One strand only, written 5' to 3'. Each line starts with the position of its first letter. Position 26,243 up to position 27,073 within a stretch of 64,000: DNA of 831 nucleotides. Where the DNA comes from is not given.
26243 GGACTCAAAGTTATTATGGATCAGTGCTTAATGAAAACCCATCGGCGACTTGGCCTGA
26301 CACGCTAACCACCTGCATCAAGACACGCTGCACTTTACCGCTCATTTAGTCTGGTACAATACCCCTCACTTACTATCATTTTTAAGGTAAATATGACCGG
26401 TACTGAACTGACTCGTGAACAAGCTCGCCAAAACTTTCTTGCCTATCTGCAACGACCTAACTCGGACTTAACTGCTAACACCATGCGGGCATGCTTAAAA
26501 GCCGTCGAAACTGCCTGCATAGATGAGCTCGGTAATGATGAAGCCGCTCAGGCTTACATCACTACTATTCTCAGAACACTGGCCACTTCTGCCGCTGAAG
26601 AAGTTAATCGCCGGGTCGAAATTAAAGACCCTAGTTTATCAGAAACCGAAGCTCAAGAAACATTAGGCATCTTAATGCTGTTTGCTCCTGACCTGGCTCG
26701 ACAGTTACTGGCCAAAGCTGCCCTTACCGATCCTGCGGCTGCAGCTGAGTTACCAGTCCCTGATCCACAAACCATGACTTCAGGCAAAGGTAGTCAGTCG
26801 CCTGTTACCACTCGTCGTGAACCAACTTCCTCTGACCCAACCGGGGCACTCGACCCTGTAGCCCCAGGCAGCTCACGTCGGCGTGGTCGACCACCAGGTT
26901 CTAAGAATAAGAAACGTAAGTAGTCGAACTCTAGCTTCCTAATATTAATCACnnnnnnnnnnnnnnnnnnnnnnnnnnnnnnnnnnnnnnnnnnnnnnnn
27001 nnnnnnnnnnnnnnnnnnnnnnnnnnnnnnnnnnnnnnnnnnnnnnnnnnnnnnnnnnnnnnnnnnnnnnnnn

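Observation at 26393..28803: Orphan pair: AT-hook-like small protein followed by a 616-aa protein with no recognisable domain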

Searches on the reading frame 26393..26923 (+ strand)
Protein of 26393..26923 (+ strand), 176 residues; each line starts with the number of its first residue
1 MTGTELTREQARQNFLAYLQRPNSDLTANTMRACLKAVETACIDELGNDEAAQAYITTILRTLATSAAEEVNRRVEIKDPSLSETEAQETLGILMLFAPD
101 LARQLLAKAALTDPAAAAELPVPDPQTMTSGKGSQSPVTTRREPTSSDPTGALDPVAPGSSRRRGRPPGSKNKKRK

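Call 3: search_protein_families(library=pfam, proteins=[window:26393-26923:+], max_evalue=10)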
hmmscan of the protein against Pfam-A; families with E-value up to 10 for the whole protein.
window:26393-26923:+ (176 aa): 0 families

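Call 4: search_protein_families(library=ncbifam, proteins=[window:26393-26923:+], max_evalue=10)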
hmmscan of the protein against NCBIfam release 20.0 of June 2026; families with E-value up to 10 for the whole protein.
window:26393-26923:+ (176 aa): 1 family
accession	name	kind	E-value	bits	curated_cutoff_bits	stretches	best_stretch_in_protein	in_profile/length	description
NF009170.0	PRK12517.1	subfamily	0.044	13.2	197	1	25-87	52-102/188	RNA polymerase sigma factor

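Call 7: find_homologous_proteins(query=window:26393-26923:+)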
Query window:26393-26923:+ (176 aa): 2 proteins with E <= 0.001 among 612 candidates.
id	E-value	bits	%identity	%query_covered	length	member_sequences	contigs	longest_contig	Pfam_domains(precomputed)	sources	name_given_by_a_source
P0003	2.6e-100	351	95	100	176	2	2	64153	-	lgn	-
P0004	1.1e-89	317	88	100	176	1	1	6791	-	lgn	-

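Call 18: search_protein_families(library=phrogs, proteins=[window:26393-26923:+], max_evalue=1)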
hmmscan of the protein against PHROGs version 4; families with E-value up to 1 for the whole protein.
window:26393-26923:+ (176 aa): 1 family
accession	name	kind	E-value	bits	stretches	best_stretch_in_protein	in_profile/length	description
phrog_10794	-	unknown function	0.24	12.2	1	25-83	15-72/178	-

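Call 19: search_protein_families(library=padloc, proteins=[window:26393-26923:+], max_evalue=1)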
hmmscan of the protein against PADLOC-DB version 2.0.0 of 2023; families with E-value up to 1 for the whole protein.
window:26393-26923:+ (176 aa): 1 family
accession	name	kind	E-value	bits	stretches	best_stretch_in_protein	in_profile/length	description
PDLC00567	JetA3|JetA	-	0.0081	13.2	1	5-91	295-389/504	Unknown function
